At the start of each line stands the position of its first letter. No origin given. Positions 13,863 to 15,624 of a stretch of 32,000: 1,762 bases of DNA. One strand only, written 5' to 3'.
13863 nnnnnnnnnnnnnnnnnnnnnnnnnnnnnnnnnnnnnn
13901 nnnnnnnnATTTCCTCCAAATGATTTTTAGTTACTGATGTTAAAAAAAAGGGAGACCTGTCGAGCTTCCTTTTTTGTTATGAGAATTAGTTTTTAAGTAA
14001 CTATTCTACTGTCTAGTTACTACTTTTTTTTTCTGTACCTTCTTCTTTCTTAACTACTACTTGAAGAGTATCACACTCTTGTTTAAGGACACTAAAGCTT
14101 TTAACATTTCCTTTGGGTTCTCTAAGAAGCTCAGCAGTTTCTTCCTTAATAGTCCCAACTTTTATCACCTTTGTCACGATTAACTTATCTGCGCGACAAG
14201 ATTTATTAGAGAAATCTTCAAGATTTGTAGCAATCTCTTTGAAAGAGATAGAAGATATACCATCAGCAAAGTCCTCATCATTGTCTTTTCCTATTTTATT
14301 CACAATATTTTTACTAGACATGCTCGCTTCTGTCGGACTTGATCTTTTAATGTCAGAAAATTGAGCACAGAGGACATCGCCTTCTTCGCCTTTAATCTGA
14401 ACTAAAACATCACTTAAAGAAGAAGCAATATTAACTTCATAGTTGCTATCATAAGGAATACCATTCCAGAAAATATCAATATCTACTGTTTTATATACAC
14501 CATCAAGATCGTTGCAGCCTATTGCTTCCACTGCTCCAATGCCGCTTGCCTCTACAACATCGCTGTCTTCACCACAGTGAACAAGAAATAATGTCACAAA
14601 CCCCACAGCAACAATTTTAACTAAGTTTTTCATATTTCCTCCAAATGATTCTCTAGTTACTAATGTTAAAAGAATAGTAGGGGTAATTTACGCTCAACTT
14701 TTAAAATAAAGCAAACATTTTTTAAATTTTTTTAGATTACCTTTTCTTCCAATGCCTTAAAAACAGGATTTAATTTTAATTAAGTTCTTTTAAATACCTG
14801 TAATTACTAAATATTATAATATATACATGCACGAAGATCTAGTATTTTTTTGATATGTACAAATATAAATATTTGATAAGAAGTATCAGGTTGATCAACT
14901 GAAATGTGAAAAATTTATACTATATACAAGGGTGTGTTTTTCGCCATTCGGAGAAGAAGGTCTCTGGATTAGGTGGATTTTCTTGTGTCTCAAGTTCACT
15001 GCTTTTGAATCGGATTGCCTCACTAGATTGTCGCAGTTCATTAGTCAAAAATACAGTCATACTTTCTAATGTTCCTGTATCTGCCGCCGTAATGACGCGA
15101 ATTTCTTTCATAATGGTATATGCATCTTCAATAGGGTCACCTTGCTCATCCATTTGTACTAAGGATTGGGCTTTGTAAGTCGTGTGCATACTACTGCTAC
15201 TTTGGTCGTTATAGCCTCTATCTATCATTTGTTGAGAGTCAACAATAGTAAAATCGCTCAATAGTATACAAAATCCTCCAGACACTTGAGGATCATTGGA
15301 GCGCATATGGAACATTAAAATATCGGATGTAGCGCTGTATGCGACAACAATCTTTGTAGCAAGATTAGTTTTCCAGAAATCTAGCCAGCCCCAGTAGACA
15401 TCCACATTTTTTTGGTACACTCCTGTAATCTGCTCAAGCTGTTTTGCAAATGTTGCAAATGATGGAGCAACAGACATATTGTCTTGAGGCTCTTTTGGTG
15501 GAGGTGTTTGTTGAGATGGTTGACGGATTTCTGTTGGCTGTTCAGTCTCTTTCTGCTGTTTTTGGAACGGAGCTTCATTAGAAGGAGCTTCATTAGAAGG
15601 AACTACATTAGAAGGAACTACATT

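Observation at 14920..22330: Seven-unit head-to-tail array of an unrecognised lipoprotein family: conserved leader, hypervariable stalk, conserved C-terminal domain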

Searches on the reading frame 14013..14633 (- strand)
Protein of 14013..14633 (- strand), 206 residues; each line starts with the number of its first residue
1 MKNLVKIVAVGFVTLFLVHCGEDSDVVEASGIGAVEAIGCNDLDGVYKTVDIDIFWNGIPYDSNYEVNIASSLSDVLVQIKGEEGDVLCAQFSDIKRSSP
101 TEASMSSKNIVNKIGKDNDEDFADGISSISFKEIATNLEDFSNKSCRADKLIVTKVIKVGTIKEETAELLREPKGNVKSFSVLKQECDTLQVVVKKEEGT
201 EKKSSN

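Call 6: search_protein_families(library=pfam, proteins=[window:14013-14633:-], max_evalue=1)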
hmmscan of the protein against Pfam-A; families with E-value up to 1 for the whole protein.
window:14013-14633:- (206 aa): 1 family
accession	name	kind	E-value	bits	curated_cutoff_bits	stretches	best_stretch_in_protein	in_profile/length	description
PF17078.10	SHE3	-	0.063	13.4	30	1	111-184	142-212/228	SWI5-dependent HO expression protein 3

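Call 17: search_protein_families(library=ncbifam, proteins=[window:14013-14633:-], max_evalue=0.01)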
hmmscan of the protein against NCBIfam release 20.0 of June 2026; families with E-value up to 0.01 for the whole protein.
window:14013-14633:- (206 aa): 1 family
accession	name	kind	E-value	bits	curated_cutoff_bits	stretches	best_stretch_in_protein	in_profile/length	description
NF002620.0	PRK02277.1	subfamily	0.0076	15.9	115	0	48-184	51-178/201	orotate phosphoribosyltransferase-like protein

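Call 57: find_homologous_proteins(query=A4, max_evalue=0.001)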
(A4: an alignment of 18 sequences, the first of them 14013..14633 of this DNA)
Query A4 (18 sequences) (206 aa, profile of the alignment): 7 proteins with E <= 0.001 among 4034 candidates.
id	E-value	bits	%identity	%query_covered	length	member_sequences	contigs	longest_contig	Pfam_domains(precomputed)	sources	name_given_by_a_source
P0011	1.8e-58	216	58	99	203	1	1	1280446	-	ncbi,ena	-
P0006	8.7e-56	207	100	100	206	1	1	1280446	-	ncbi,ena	-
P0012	2.3e-49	186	26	91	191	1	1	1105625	-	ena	-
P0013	5.2e-48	182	31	93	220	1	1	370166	-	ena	-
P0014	3.0e-42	163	24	90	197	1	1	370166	-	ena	-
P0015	7.3e-37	145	28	74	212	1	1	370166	-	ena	-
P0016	2.3e-30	124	27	96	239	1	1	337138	-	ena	-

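Call 58: find_encoding_contigs(protein=P0016, flank=10000, max_places=4)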
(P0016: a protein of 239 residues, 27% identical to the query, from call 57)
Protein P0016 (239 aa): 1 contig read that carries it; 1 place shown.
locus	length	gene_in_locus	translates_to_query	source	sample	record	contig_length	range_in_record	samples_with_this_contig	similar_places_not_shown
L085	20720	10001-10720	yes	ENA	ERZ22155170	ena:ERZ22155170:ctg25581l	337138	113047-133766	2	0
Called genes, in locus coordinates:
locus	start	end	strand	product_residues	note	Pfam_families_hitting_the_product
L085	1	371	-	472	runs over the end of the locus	PF02934:GatB_N, PF02637:GatB_Yqey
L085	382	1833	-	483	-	PF01425:Amidase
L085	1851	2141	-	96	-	PF02686:GatC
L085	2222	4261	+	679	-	PF22745:Nlig-Ia, PF01653:DNA_ligase_aden, PF03120:OB_DNA_ligase, PF14520:HHH_5 (faint), PF12826:HHH_2, PF00533:BRCT, PF12738:PTCB-BRCT (weak)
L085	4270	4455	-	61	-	-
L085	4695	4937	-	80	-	-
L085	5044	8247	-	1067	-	PF12146:Hydrolase_4 (weak)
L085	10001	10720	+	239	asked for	-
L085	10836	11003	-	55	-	-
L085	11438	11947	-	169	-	PF07879:PHB_acc_N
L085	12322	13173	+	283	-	PF13432:TPR_16 (faint), PF00515:TPR_1 (faint), PF07719:TPR_2 (faint), PF13181:TPR_8 (faint), PF13424:TPR_12 (faint), PF13428:TPR_14 (faint), PF13431:TPR_17 (faint), PF14559:TPR_19 (faint)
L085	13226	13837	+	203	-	-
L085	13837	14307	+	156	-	PF00588:SpoU_methylase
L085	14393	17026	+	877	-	PF07517:SecA_DEAD, PF00270:DEAD (weak), PF01043:SecA_PP_bind, PF21090:P-loop_SecA, PF07516:SecA_SW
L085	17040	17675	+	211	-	-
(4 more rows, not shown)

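Call 77: search_protein_families(library=padloc, proteins=[window:14013-14633:-], max_evalue=0.01)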
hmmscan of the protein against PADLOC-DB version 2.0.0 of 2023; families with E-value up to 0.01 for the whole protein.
window:14013-14633:- (206 aa): 0 families

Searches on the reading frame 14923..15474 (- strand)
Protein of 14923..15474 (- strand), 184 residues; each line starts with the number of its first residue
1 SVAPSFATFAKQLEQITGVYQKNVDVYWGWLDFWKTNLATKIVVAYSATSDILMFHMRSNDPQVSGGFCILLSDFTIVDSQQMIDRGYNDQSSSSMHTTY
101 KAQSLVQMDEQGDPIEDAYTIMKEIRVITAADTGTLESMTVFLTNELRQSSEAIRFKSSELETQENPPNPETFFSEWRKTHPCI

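Call 39: find_related_loci(query=A2, collection=metagenome_contigs, flank=10000)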
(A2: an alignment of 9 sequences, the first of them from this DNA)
Query A2 (184 aa) in metagenome_contigs; peptide patterns used: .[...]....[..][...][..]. (x = any residue, [..] = any of these).
276 stretches matched a pattern, but none encodes a relative of the query by tblastn (E <= 1e-3).
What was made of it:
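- Tried and rejected: A scan of JGI metagenomes found nothing (call 39).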

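Call 46: predict_structure(alignment_id=A2)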
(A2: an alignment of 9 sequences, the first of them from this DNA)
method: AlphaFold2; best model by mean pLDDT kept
length: 184 residues; sequences in the alignment: 9
mean_pLDDT: 81.4   pTM: 0.79
mean pLDDT of the five models: 81.4, 79.5, 78.5, 78.4, 76.6
residues with pLDDT >= 90: 67; 70-90: 84; 50-70: 24; < 50: 9
segments of 3 or more residues with pLDDT < 50: 110-116
pLDDT, mean of each block of 10 residues (from residue 1): 60 91 79 79 93 90 79 91 74 85 80 53 89 90 82 89 72 91 80
secondary structure, 60 per line:
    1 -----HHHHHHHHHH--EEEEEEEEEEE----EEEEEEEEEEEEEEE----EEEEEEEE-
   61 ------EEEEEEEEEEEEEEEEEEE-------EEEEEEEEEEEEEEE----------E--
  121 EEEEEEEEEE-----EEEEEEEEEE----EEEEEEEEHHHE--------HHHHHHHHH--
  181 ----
elements in order: H6-15 E18-28 E33-47 E52-59 E67-85 E93-107 E121-130 E136-145 E150-157 H170-178
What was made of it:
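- On Lipocalin / calycin superfamily: The AF2 secondary-structure order fits (call 46).
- AF2 model of the head: pLDDT 81.4, pTM 0.79, with one helix, eight strands and one helix (call 46).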

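Call 48: fold_search(model_id=the predicted structure, library=pdb)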
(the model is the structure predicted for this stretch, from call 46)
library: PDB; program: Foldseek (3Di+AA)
matches with E <= 10: 1038; with E <= 0.001: 0
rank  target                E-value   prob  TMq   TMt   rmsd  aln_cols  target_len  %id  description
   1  8x7h_C                3.0e-02  0.84  0.34  0.37   9.8       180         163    7  Crystal structure of the ternary complex of GID4-PROTAC(NEP162)-BRD4(BD1). (released 2025-03-26)
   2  6in9_A                7.0e-02  0.47  0.25  0.19   9.1       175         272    9  Crystal structure of MucB in complex with MucA(peri) (released 2019-07-24)
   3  9tp6_A                1.0e-01  0.23  0.26  0.22  10.4       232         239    5  Structure of LolA3 from Porphyromonas gingivalis (released 2026-02-18)
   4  6szw_C                1.1e-01  0.10  0.15  0.15  20.0       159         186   11  Asymmetric complex of Factor XII and kininogen with gC1qR/C1QBP/P32 is governed by allostery (released 2020-07-22)
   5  2ovd                  1.3e-01  0.60  0.25  0.28  14.5       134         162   15  Crystal Structure of Human Complement Protein C8gamma with Laurate (released 2007-05-22)
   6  3mh8_A                1.5e-01  0.38  0.31  0.29  10.0       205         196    8  Crystal structure of LprG from Mycobacterium tuberculosis (released 2010-09-01)
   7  9sob_Q                1.7e-01  0.08  0.15  0.10  19.1       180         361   10  Structural Model of the Nuclear Pore Complex in Arabidopsis thaliana (released 2025-11-05)
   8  1lf7                  1.8e-01  0.66  0.32  0.35   9.1       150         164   11  Crystal Structure of Human Complement Protein C8gamma at 1.2 A Resolution (released 2002-06-12)
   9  2ofr                  1.9e-01  0.38  0.30  0.30   8.7       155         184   10  1.00 A Crystal Structure Of V36A/D129A/L130A Mutant of Nitrophorin 4 From Rhodnius Prolixus Complexed With Nitric Oxide  (released 2008-01-08)
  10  8cgm_A                2.6e-01  0.21  0.30  0.29  11.7       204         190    6  Structure of the lipoprotein transporter LolA from Porphyromonas gingivalis (released 2023-06-21)
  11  1dkx_A                2.6e-01  0.13  0.20  0.18  16.8       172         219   10  THE SUBSTRATE BINDING DOMAIN OF DNAK IN COMPLEX WITH A SUBSTRATE PEPTIDE, DETERMINED FROM TYPE 1 SELENOMETHIONYL CRYST (released 1996-12-07)
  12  3v62_B                2.6e-01  0.12  0.18  0.14  14.6       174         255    8  Structure of the S. cerevisiae Srs2 C-terminal domain in complex with PCNA conjugated to SUMO on lysine 164 (released 2012-02-29)
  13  1sxw                  2.7e-01  0.28  0.31  0.31   9.7       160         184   12  1.05 A Crystal Structure of D30A Mutant of Nitrophorin 4 from Rhodnius Prolixus Complexed with Nitric Oxide (released 2004-06-08)
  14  4tv4_A                2.9e-01  0.07  0.15  0.18  17.6       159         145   12  Crystal structure of a Putative uncharacterized protein from Burkholderia pseudomallei (released 2014-07-30)
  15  7z12_C                3.0e-01  0.08  0.18  0.16  18.8       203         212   10  VAR2 complex with PAM1.4 (released 2022-11-02)
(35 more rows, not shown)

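Call 53: search_protein_families(library=pfam, alignment_id=A2, max_evalue=1)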
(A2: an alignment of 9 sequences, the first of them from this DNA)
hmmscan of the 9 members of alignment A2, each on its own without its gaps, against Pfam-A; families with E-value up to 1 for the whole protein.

A. member 1, seq(184 aa): 0 families

B. families by the number of members that match (of 9 scanned): 5 families
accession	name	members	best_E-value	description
PF02978.25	SRP_SPB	1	0.0033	Signal peptide binding domain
PF11328.14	DUF3130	1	0.011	Protein of unknown function (DUF3130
PF14080.11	DUF4261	1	0.037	Domain of unknown function (DUF4261)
PF08678.16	Rsbr_N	1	0.11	Rsbr N terminal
PF06901.17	FrpC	1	0.16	RTX iron-regulated protein FrpC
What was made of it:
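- On Lipocalin / calycin superfamily: No Pfam lipocalin model matches any of the nine members at E of 1 or better (call 53).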

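Call 54: search_solved_structures(query=A2, max_evalue=10)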
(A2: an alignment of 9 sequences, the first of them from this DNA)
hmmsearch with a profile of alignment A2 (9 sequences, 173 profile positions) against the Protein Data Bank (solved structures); distinct sequences matched with E-value up to 10: 1.
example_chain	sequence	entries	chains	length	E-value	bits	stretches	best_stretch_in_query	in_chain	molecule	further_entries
4idm_A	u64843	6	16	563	1.6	11.6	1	7-35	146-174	Delta-1-pyrroline-5-carboxylate dehydrogenase | 1-pyrroline-5-carboxylate dehydrogenase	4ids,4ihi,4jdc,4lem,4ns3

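Call 69: fold_search(model_id=the predicted structure, library=viral)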
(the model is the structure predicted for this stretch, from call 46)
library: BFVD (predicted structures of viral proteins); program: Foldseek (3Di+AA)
matches with E <= 10: 649; with E <= 0.001: 0
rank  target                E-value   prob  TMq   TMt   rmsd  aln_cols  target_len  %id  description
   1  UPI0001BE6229         3.2e-02  0.44  0.24  0.16  15.3       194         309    9  (no name look-up for this kind of identifier)
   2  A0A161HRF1            5.0e-02  0.54  0.31  0.29  10.3       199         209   10  Uncharacterized protein [Powai lake megavirus]
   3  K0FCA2                5.3e-02  0.33  0.21  0.11  15.3       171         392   11  ORF59 [Human herpesvirus 8]
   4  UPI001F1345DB         7.3e-02  0.13  0.16  0.12  16.2       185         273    9  (no name look-up for this kind of identifier)
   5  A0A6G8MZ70            8.1e-02  0.60  0.28  0.26  14.2       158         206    9  Uncharacterized protein [Cedratvirus kamchatka]
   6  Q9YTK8                8.1e-02  0.20  0.20  0.12  15.5       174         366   11  Orf 59 [Ateline herpesvirus 3]
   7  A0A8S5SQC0            8.1e-02  0.08  0.14  0.09  24.9       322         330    8  Uncharacterized protein [Siphoviridae sp. ctqSm5]
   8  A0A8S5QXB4            8.5e-02  0.16  0.18  0.14  19.1       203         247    9  Uncharacterized protein [Siphoviridae sp. ctcuE16]
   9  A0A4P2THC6            1.0e-01  0.25  0.23  0.15  14.1       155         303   10  Baseplate tail tube protein [Vibrio phage VP-1]
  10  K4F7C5                1.1e-01  0.18  0.19  0.23  11.7       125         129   11  Uncharacterized protein [Cronobacter phage vB_CsaM_GAP32]
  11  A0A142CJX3            1.1e-01  0.21  0.21  0.25  19.2       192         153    7  (no name in the UniProt tables at hand)
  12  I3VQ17                1.1e-01  0.14  0.18  0.10  21.7       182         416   10  B39.2 [miniopterid betaherpesvirus 1]
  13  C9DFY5                1.2e-01  0.28  0.22  0.14  12.4       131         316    9  Gp19 tail tube monomer [Delftia phage PhiW-14]
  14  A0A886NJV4            1.4e-01  0.16  0.21  0.14  14.2       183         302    6  (no name in the UniProt tables at hand)
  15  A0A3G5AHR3            1.5e-01  0.63  0.29  0.36  14.7       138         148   14  Lipocalin/cytosolic fatty-acid binding domain-containing protein [Solivirus sp.]
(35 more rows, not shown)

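Call 79: find_homologous_proteins(query=A2, max_evalue=0.001)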
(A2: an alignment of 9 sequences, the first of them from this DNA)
Query A2 (9 sequences) (184 aa, profile of the alignment): 5 proteins with E <= 0.001 among 1302 candidates.
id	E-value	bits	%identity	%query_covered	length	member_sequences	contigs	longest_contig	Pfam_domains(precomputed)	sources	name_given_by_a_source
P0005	1.6e-71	257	100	100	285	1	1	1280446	-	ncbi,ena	-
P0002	4.3e-66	240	43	99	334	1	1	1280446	-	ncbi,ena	-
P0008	6.5e-65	236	36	93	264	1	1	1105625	-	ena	-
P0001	1.6e-64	235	42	96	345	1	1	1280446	-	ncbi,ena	-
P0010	4.1e-63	230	30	91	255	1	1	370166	-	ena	-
